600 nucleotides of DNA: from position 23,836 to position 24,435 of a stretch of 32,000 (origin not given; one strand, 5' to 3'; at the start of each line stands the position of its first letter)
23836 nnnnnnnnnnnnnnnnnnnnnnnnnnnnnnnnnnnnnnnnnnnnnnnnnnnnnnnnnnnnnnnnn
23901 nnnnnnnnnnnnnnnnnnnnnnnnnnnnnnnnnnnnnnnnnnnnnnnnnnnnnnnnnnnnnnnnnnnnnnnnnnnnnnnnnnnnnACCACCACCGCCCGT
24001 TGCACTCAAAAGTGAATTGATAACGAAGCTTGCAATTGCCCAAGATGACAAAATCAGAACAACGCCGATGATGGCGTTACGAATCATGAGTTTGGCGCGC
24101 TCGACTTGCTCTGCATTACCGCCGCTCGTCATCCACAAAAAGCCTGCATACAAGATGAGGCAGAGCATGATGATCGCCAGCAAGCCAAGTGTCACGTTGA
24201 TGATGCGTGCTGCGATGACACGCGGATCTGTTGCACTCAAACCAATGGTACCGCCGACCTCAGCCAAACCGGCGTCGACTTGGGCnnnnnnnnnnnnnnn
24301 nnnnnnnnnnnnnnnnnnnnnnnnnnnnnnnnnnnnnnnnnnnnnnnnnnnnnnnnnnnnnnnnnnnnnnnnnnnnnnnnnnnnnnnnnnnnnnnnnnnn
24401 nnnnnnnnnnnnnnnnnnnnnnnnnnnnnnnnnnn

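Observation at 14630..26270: Pilin-anchored, disulfide-rich mega-adhesin locus with no assembly machinery in view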

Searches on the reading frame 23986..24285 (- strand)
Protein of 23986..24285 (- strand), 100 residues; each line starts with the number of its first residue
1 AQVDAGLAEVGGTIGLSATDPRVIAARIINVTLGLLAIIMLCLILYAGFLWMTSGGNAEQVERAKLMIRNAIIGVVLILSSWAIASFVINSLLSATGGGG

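Call 34: search_solved_structures(query=A2, max_evalue=10, show_alignments=3)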
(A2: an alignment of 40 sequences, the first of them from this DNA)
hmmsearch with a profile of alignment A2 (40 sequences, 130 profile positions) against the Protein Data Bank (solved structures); distinct sequences matched with E-value up to 10: 6.
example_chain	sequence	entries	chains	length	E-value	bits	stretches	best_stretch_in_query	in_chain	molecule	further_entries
6wmr_D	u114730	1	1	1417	0.14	15.1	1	49-94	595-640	DNA-directed RNA polymerase subunit beta'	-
6wmp_D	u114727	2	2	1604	0.18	14.8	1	49-94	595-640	DNA-directed RNA polymerase subunit beta'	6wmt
7yr8_A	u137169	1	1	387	1.1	12.2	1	11-110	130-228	Nucleoprotein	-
9y3p_F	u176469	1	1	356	1.6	11.7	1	84-124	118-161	Translation initiation factor eIF2B subunit delta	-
9y3p_E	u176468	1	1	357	1.6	11.7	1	84-124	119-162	Translation initiation factor eIF2B subunit delta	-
9zuz_D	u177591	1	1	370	1.7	11.6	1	84-124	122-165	Translation initiation factor eIF2B subunit delta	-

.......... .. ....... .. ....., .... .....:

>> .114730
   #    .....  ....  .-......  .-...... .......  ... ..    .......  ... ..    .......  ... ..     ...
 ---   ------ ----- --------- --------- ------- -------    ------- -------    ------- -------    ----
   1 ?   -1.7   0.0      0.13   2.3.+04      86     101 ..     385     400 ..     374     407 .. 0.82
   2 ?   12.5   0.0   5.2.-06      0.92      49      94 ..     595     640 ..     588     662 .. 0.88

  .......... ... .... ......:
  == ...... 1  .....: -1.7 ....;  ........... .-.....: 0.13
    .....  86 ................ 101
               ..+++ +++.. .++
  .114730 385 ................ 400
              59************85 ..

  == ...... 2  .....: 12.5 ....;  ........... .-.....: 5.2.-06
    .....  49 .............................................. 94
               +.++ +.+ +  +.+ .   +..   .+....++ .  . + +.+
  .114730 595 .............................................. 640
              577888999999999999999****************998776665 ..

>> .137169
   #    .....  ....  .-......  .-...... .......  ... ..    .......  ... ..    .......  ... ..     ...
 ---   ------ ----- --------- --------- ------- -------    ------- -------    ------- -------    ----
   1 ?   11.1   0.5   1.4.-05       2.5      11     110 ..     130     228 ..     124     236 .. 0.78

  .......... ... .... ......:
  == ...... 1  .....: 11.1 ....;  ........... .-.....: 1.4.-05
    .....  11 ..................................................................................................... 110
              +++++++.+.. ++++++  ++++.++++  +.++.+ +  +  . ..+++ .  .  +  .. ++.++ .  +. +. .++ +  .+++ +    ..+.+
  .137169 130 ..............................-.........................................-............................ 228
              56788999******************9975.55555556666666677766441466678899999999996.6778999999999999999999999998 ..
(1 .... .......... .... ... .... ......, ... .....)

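Call 35: search_protein_families(library=pfam, alignment_id=A2, max_evalue=1)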
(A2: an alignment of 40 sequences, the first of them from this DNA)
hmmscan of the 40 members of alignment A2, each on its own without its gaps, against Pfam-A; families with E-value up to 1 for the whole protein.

A. member 1, seq(100 aa): 4 families
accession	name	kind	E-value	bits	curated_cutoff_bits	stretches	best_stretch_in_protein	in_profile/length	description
PF18895.5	T4SS_pilin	-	4e-09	36.9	26.6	1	33-88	20-71/71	Type IV secretion system pilin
PF04893.22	Yip1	-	0.013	15.9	28.6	1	19-98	5-89/173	Yip1 domain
PF04746.17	DUF575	-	0.23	12.2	25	1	22-65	6-49/101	Protein of unknown function (DUF575)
PF09813.14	Coa3_cc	-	0.43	10.7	27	1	58-82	2-26/48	Cytochrome c oxidase assembly factor 3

B. families by the number of members that match (of 40 scanned): 40 families (the first 25 are shown)
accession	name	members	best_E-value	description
PF18895.5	T4SS_pilin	40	6.2e-12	Type IV secretion system pilin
PF04290.18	DctQ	20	0.00015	Tripartite ATP-independent periplasmic transporters, DctQ component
PF06664.17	WLS-like_TM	11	0.0059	Wntless-like, transmembrane domain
PF19606.4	DUF6111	8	0.044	Family of unknown function (DUF6111)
PF09813.14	Coa3_cc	8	0.075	Cytochrome c oxidase assembly factor 3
PF04956.18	TrbC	7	0.0018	TrbC/VIRB2 pilin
PF06024.17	Orf78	7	0.099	Orf78 (ac78)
PF20990.2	DUF2207_C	7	0.14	Predicted membrane protein (DUF2207) C-terminal domain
PF07331.16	TctB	5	0.0049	Tripartite tricarboxylate transporter TctB family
PF01554.23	MatE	4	0.0026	MatE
PF02322.20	Cyt_bd_oxida_II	4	0.0072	Cytochrome bd terminal oxidase subunit II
PF05987.18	DUF898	4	0.02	Bacterial protein of unknown function (DUF898)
PF23050.1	KH_N4BP1_1st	4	0.033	N4BP1, first type I KH-domain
PF04893.22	Yip1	3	0.013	Yip1 domain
PF05545.16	FixQ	3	0.07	Cbb3-type cytochrome oxidase component FixQ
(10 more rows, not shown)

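Call 45: predict_structure(alignment_id=A2)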
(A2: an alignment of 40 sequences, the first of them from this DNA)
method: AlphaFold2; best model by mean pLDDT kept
length: 100 residues; sequences in the alignment: 40
mean_pLDDT: 78.2   pTM: 0.54
mean pLDDT of the five models: 78.2, 73.6, 70.3, 69.8, 68.9
residues with pLDDT >= 90: 26; 70-90: 48; 50-70: 18; < 50: 8
segments of 3 or more residues with pLDDT < 50: none
pLDDT, mean of each block of 10 residues (from residue 1): 51 54 77 90 91 87 90 91 85 66
secondary structure, 60 per line:
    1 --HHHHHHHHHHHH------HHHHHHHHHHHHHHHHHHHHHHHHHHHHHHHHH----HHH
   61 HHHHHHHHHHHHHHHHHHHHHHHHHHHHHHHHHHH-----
elements in order: H3-14 H21-53 H58-95

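Call 47: fold_search(model_id=the predicted structure, library=pdb)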
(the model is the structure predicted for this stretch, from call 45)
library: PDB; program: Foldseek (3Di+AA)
matches with E <= 10: 136; with E <= 0.001: 0
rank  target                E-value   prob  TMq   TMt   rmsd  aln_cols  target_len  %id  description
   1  6cnn_A                8.9e-01  0.91  0.66  0.20   7.7        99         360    8  Cryo-EM structure of the human SK4/calmodulin channel complex in the Ca2+ bound state I (released 2018-05-02)
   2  9vub_A                1.3e+00  0.89  0.67  0.20   6.7        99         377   11  channel C complex with 3 (released 2026-03-11)
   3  4jq5_E                1.8e+00  0.84  0.62  0.70   2.8        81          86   12  Crystal structure of the human Nup49CCS2+3* coiled-coil segment (released 2014-09-24)
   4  9vub_C                2.1e+00  0.69  0.65  0.19   7.5       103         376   12  channel C complex with 3 (released 2026-03-11)
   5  4qgp_A                2.3e+00  0.28  0.44  0.41  10.9        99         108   15  Crystal structure of a pyrophosphatase (AF1178) from Archaeoglobus fulgidus DSM 4304 at 1.80 A resolution (released 2014-07-02)
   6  1a91_MODEL_1_A        2.5e+00  0.72  0.55  0.67   2.7        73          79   12  SUBUNIT C OF THE F1FO ATP SYNTHASE OF ESCHERICHIA COLI; NMR, 10 STRUCTURES (released 1998-07-01)
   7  4abm_A                2.6e+00  0.69  0.56  0.68   2.7        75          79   12  Crystal Structure of CHMP4B hairpin (released 2012-05-09)
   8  3zg1_A                2.6e+00  0.44  0.50  0.46   7.7        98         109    8  NI-BOUND FORM OF M123A MUTANT OF CUPRIAVIDUS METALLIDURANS CH34 CNRXS (released 2013-10-23)
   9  4qgp_B                2.8e+00  0.23  0.44  0.41  11.0        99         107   15  Crystal structure of a pyrophosphatase (AF1178) from Archaeoglobus fulgidus DSM 4304 at 1.80 A resolution (released 2014-07-02)
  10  2osz_A                3.0e+00  0.72  0.64  0.73   2.8        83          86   11  Structure of Nup58/45 suggests flexible nuclear pore diameter by intermolecular sliding (released 2007-04-10)
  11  4nkg_D                3.2e+00  0.77  0.49  0.74   1.9        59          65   19  Crystal structure of SspH1 LRR domain in complex PKN1 HR1b domain (released 2013-12-11)
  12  4bix_B                3.6e+00  0.41  0.54  0.26   6.7        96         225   14  Crystal structure of CpxAHDC (monoclinic form 1) (released 2014-02-12)
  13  4nkg_B                3.8e+00  0.72  0.49  0.72   2.0        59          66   19  Crystal structure of SspH1 LRR domain in complex PKN1 HR1b domain (released 2013-12-11)
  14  2y3h_C                4.0e+00  0.41  0.54  0.50   7.3        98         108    7  E63Q mutant of Cupriavidus metallidurans CH34 CnrXs (released 2011-03-30)
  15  8k9c_A                4.3e+00  0.18  0.44  0.26   4.6        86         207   19  Structure of human Caprin-2 HR1 domain (released 2024-08-21)
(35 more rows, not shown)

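Call 48: search_protein_representatives(alignment_id=A2)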
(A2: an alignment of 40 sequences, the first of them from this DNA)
Query: 40 sequences, 130 profile positions. Proteins with E-value up to 0.001 (for the whole library): 61741; up to 1e-10: 19825; up to 1e-30: 202. The best 150 are listed.
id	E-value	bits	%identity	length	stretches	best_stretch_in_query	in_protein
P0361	6.9e-66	236.1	-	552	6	48-121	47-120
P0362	6.6e-63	226.5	-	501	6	50-125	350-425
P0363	1.2e-60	219.2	-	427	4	9-113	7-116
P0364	3.4e-56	204.8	-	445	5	54-122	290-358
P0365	1.1e-54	199.8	-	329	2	38-129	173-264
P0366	2.6e-54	198.7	-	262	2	7-129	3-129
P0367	4.1e-54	198.0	-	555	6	2-116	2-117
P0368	8.0e-54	197.1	-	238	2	19-129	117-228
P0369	2.4e-53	195.6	-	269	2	18-128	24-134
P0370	9.3e-51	187.2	-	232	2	11-124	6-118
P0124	4.7e-49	181.7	-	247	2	34-128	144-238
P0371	2.0e-48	179.6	-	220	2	36-124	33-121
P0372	3.1e-48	179.0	-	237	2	33-128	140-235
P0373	5.9e-47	174.9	-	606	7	45-117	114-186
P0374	8.0e-47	174.4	-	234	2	38-124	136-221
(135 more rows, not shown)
